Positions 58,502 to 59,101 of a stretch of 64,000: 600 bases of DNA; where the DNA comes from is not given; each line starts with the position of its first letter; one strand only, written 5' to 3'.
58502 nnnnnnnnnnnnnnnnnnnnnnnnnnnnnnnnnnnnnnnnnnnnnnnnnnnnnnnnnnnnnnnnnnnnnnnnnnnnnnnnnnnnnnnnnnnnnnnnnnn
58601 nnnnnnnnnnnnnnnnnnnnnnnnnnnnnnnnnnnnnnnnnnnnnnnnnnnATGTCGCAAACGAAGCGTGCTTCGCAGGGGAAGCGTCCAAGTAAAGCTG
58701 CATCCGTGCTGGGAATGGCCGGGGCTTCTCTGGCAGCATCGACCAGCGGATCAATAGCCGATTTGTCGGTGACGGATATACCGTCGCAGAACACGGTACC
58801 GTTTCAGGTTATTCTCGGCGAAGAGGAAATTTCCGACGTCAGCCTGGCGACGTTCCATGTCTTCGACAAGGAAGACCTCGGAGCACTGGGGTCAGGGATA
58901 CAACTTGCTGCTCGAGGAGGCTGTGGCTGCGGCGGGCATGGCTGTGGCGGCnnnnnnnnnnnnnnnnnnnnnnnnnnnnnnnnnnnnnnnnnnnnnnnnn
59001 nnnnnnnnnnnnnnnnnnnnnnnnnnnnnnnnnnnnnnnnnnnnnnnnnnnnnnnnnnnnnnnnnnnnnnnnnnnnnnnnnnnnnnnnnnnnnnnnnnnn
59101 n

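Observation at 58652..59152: Precursor peptide is unusual: a 90-aa leader with a signal-like N-terminus and a 76-aa core of 17 Cys, ~50% Gly, 6 Trp, 4 His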

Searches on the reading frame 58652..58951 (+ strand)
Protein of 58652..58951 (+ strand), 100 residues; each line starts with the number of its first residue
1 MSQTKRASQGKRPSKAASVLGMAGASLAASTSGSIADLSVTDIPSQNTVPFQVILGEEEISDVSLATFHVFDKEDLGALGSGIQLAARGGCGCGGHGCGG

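Call 7: find_homologous_proteins(query=window:58652-58951:+, max_evalue=0.01)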
Query seq(100 aa) (100 aa): 742 proteins with E <= 0.01 among 874 candidates; the best 120 are listed.
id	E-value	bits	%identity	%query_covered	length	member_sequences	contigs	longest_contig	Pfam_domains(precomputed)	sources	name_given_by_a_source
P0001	8.6e-56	204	100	100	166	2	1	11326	-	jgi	-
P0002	2.7e-43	164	86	86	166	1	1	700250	-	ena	-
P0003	1.9e-41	158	85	94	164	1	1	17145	-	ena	-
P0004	6.8e-40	153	81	86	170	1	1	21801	-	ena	-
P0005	1.7e-39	152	76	86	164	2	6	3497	-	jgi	jgi:hypothetical protein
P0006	3.3e-39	151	78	88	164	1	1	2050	-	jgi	jgi:hypothetical protein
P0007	4.3e-39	150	76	85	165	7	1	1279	-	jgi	jgi:hypothetical protein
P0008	7.9e-39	150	79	86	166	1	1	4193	-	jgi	jgi:hypothetical protein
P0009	1.0e-38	149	78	86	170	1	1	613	-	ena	-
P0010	1.2e-38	149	74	87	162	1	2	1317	-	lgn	-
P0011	2.0e-38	148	78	86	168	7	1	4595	-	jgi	jgi:hypothetical protein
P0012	4.3e-38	147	77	86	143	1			-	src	-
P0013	6.9e-38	147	78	86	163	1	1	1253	-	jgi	-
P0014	2.5e-37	145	74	86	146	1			-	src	-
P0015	2.6e-37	145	74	86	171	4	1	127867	-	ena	-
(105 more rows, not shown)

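Call 11: find_related_loci(query=A1, collection=genome_contigs, flank=10000)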
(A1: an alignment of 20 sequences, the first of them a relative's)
Query A1 (166 aa) in genome_contigs; peptide patterns used: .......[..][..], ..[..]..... (x = any residue, [..] = any of these).
599 stretches matched a pattern (row limit reached: there are more); 372 encode a relative of the query (tblastn E <= 1e-3); the best 80 are kept; 80 distinct loci.
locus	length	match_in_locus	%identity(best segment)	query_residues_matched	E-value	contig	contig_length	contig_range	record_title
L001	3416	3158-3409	75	1-83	1e-34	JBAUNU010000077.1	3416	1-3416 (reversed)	MAG: Methylocella sp. isolate MFD05704_ilm_asm_bin4 k127_69270, whole genome shotgun sequence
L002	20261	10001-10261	70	1-86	6e-34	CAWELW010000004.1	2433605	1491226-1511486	MAG: uncultured Alphaproteobacteria bacterium isolate MFD05580.bin.1.53 genome assembly, contig: contig_7116, whole geno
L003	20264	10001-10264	74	1-86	4e-33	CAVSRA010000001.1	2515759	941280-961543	MAG: uncultured Alphaproteobacteria bacterium isolate MFD04463.bin.2.25 genome assembly, contig: contig_13251, whole gen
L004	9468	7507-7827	67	1-107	5e-33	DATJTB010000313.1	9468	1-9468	MAG TPA_asm: Methylocella sp. isolate SMAG_U15009 k141_1827476, whole genome shotgun sequence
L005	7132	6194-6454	68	1-86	8e-33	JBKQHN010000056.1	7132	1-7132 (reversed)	MAG: Beijerinckiaceae bacterium isolate BAr1A1B1C__bin_100 BAr1A1B1C_000000093896, whole genome shotgun sequence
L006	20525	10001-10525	53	1-166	7e-32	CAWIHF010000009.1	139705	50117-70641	MAG: uncultured Alphaproteobacteria bacterium isolate MFD05502.bin.2.72 genome assembly, contig: contig_23771, whole gen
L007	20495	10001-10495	65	1-166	3e-31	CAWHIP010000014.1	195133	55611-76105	MAG: uncultured Alphaproteobacteria bacterium isolate MFD01689.bin.2.84 genome assembly, contig: contig_56411, whole gen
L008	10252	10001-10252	70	1-83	6e-31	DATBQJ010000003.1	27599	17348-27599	MAG TPA_asm: Methylocella sp. isolate SMAG_U4100 k141_610328, whole genome shotgun sequence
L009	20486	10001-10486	67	1-162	3e-30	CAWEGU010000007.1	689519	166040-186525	MAG: uncultured Alphaproteobacteria bacterium isolate MFD09603.bin.1.77 genome assembly, contig: contig_6030, whole geno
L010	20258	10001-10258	72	1-86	2e-29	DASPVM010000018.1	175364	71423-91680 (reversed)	MAG TPA_asm: Methylocella sp. isolate SMAG_U12329 k141_160137, whole genome shotgun sequence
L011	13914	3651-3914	72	1-86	4e-29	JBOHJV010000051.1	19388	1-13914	MAG: Methylocella sp. isolate SE1504_maxbin2.bin.0 NODE_302_length_19388_cov_8.677898, whole genome shotgun sequence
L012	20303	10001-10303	61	1-89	4e-29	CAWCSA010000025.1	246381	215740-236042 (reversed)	MAG: uncultured Alphaproteobacteria bacterium isolate MFD04434.bin.1.14 genome assembly, contig: contig_9055, whole geno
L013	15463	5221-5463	66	1-86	5e-29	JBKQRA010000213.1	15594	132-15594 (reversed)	MAG: Methylovirgula sp. isolate MGr2D2E2F__bin_27 MGr2D2E2F_000000281372, whole genome shotgun sequence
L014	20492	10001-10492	62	1-163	3e-29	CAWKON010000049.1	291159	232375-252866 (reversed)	MAG: uncultured Alphaproteobacteria bacterium isolate MFD04540.bin.2.97 genome assembly, contig: contig_8002, whole geno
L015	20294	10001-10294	62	1-86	4e-29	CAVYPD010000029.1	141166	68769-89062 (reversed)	MAG: uncultured Alphaproteobacteria bacterium isolate MFD05513.bin.2.195 genome assembly, contig: contig_33562, whole ge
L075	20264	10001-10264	48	1-86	2e-17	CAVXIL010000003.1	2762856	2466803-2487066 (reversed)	MAG: uncultured Alphaproteobacteria bacterium isolate MFD03346.bin.1.30 genome assembly, contig: contig_2533, whole geno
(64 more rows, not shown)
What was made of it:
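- Hosts are acid-soil and peat Beijerinckiaceae and Xanthobacteraceae, including the methanotrophs Methylocapsa acidiphila and M. polymorpha (call 11).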

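Call 31: search_protein_families(library=ncbifam, proteins=[window:58652-58921:+], max_evalue=10)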
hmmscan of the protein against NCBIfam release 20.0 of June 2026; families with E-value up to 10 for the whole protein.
seq(90 aa): 1 family
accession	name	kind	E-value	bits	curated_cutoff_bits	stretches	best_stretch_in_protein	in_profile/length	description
NF033184.1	B3_Acin_new1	exception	0.14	11.2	580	1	22-56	6-40/283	putative subclass B3 metallo-beta-lactamase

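Call 48: find_homologous_proteins(query=L075:10649-12916:+, max_evalue=1e-30)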
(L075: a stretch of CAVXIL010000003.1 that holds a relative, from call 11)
Query L075:10649-12916:+ (755 aa): 3453 proteins with E <= 1e-30 among 8000 candidates; the best 120 are listed.
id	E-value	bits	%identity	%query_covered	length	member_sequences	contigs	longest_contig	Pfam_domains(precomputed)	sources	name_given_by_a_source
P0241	0.0e+0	1713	98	100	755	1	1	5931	PF21084.3,PF02624.22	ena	-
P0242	0.0e+0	1711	98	100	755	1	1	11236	PF21084.3,PF02624.22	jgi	jgi:oxazoline/thiazoline synthase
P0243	0.0e+0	1707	98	100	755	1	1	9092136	PF21084.3,PF02624.22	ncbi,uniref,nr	ncbi:TOMM precursor leader peptide-binding protein [Bradyrhizobium erythrophlei]|uniref:Ribosomal pr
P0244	0.0e+0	1704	98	100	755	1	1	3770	PF21084.3,PF02624.22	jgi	jgi:bacteriocin biosynthesis cyclodehydratase domain-containing protein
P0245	0.0e+0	1668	96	100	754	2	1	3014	PF21084.3,PF02624.22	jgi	jgi:bacteriocin biosynthesis cyclodehydratase domain-containing protein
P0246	0.0e+0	1645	98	96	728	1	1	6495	PF02624.22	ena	-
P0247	0.0e+0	1643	98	96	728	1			PF02624.22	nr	nr:TOMM precursor leader peptide-binding protein [Bradyrhizobium erythrophlei]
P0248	0.0e+0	1643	94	100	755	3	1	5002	PF21084.3,PF02624.22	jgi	jgi:bacteriocin biosynthesis cyclodehydratase domain-containing protein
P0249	0.0e+0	1641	95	100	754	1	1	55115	PF21084.3,PF02624.22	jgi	jgi:oxazoline/thiazoline synthase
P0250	0.0e+0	1641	98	96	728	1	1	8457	PF02624.22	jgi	-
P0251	0.0e+0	1492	86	100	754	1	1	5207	PF21084.3,PF02624.22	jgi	jgi:bacteriocin biosynthesis cyclodehydratase domain-containing protein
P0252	0.0e+0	1487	85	100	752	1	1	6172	PF21084.3,PF02624.22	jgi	jgi:oxazoline/thiazoline synthase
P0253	0.0e+0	1486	86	100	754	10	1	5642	PF21084.3,PF02624.22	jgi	-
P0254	0.0e+0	1485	84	100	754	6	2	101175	PF21084.3,PF02624.22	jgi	jgi:ribosomal protein S12 methylthiotransferase accessory factor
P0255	0.0e+0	1483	86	100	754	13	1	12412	PF21084.3,PF02624.22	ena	-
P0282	0.0e+0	1456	83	100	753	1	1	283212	PF21084.3,PF02624.22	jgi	jgi:bacteriocin biosynthesis cyclodehydratase domain-containing protein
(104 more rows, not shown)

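Call 49: find_encoding_contigs(protein=P0243, flank=8000, max_places=2)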
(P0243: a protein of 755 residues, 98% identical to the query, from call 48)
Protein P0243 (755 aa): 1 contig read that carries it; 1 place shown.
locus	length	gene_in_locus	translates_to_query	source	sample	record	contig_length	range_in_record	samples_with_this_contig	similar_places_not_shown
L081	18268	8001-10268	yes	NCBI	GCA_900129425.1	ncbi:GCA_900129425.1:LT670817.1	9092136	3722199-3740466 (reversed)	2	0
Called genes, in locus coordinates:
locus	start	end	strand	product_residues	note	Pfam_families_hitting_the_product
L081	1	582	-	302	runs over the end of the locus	PF00682:HMGL-like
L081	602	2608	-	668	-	PF00289:Biotin_carb_N, PF02786:CPSase_L_D2, PF02222:ATP-grasp, PF07478:Dala_Dala_lig_C, PF02785:Biotin_carb_C, PF21139:BT_MCC_alpha (weak), PF00364:Biotin_lipoyl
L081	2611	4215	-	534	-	PF01039:Carboxyl_trans, PF03255:ACCA, PF06833:MdcE (faint)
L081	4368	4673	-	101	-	PF04800:NDUS4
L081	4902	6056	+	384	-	PF10129:OpgC_C, PF01757:Acyl_transf_3 (weak)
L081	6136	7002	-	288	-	PF00903:Glyoxalase, PF22677:Ble-like_N (weak), PF18029:Glyoxalase_6 (faint), PF00903:Glyoxalase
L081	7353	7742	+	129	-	-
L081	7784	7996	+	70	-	-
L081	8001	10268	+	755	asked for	PF21084:WHD_DUF4423_like (weak), PF02624:YcaO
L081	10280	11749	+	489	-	PF22767:ThcOx, PF00881:Nitroreductase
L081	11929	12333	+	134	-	-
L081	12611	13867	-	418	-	PF00012:HSP70, PF06723:MreB_Mbl (faint), PF00012:HSP70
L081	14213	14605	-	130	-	PF00072:Response_reg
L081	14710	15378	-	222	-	PF00072:Response_reg, PF00196:GerE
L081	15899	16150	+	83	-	-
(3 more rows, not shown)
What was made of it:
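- Bradyrhizobium does carry the same enzyme pair in some species (B. erythrophlei; calls 48, 49), so modification in trans or recent loss can explain stand-alone copies.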

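Call 50: predict_structure(alignment_id=A1)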
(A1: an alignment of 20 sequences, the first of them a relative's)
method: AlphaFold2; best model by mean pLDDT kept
length: 166 residues; sequences in the alignment: 20
mean_pLDDT: 45.1   pTM: 0.11
mean pLDDT of the five models: 45.1, 44.4, 41.6, 38.5, 37.8
residues with pLDDT >= 90: 0; 70-90: 0; 50-70: 38; < 50: 128
segments of 3 or more residues with pLDDT < 50: 1-9, 13-15, 26-51, 86-90, 92-94, 96-135, 137-155, 157-159, 161-163
pLDDT, mean of each block of 10 residues (from residue 1): 44 49 47 42 44 50 54 52 46 44 42 38 36 41 43 47 47
secondary structure: DSSP gave nothing for this model
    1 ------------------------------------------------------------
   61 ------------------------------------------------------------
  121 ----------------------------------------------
elements in order:
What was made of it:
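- AlphaFold2 gives no fold (pLDDT 45; call 50), as expected for a peptide substrate.
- Tried and rejected: Structure prediction of the precursor: pLDDT 45 and no secondary structure, so no fold search was attempted (call 50).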

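Call 56: find_encoding_contigs(protein=P0282, flank=10000, max_places=2)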
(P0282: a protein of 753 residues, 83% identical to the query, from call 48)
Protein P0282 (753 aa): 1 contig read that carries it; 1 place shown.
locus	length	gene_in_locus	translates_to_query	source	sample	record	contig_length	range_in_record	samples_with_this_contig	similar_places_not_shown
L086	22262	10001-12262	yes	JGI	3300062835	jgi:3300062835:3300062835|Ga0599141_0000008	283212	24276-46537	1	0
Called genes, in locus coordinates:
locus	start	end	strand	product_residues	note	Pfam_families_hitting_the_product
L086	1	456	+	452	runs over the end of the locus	PF06808:DctM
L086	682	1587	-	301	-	PF00682:HMGL-like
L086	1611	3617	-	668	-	PF00289:Biotin_carb_N, PF02655:ATP-grasp_3 (weak), PF02786:CPSase_L_D2, PF02222:ATP-grasp, PF07478:Dala_Dala_lig_C, PF02785:Biotin_carb_C, PF21139:BT_MCC_alpha (weak), PF00364:Biotin_lipoyl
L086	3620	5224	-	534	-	PF03255:ACCA, PF01039:Carboxyl_trans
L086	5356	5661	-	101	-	PF04800:NDUS4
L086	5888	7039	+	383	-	PF10129:OpgC_C, PF01757:Acyl_transf_3 (weak)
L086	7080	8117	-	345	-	PF02543:Carbam_trans_N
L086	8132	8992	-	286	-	PF00903:Glyoxalase, PF22677:Ble-like_N (faint), PF18029:Glyoxalase_6 (faint)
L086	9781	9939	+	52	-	-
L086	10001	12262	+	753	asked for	PF21084:WHD_DUF4423_like (weak), PF02624:YcaO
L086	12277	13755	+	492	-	PF22767:ThcOx, PF00881:Nitroreductase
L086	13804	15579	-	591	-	PF00656:Peptidase_C14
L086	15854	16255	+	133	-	-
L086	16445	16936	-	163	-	PF02643:DUF192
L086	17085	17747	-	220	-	PF00313:CSD, PF08206:OB_RNB (faint), PF00313:CSD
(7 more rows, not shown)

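Call 68: search_protein_representatives(protein=window:58652-58921:+)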
Query: 90 residues. Proteins with E-value up to 0.001 (for the whole library): 809; up to 1e-10: 150; up to 1e-30: 0. The best 150 are listed.
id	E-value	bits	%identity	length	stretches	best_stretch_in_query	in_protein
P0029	1.3e-29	117.6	74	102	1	1-78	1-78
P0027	2.5e-28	113.5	79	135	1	1-89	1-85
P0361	1.0e-27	111.6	69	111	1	1-87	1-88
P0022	1.2e-27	111.3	78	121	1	1-90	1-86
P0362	6.2e-23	96.4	74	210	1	1-87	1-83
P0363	6.5e-21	90.0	71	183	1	1-90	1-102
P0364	1.6e-20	88.7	81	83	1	1-62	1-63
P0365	3.0e-20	87.9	66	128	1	1-87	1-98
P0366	2.4e-18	81.8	64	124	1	1-88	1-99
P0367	4.2e-18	81.1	62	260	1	1-90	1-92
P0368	1.6e-16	76.0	61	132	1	1-90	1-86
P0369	3.0e-16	75.2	76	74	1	1-54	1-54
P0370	4.5e-16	74.6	71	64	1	1-56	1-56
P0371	5.4e-16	74.3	55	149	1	1-84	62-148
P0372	7.7e-16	73.9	61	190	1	1-90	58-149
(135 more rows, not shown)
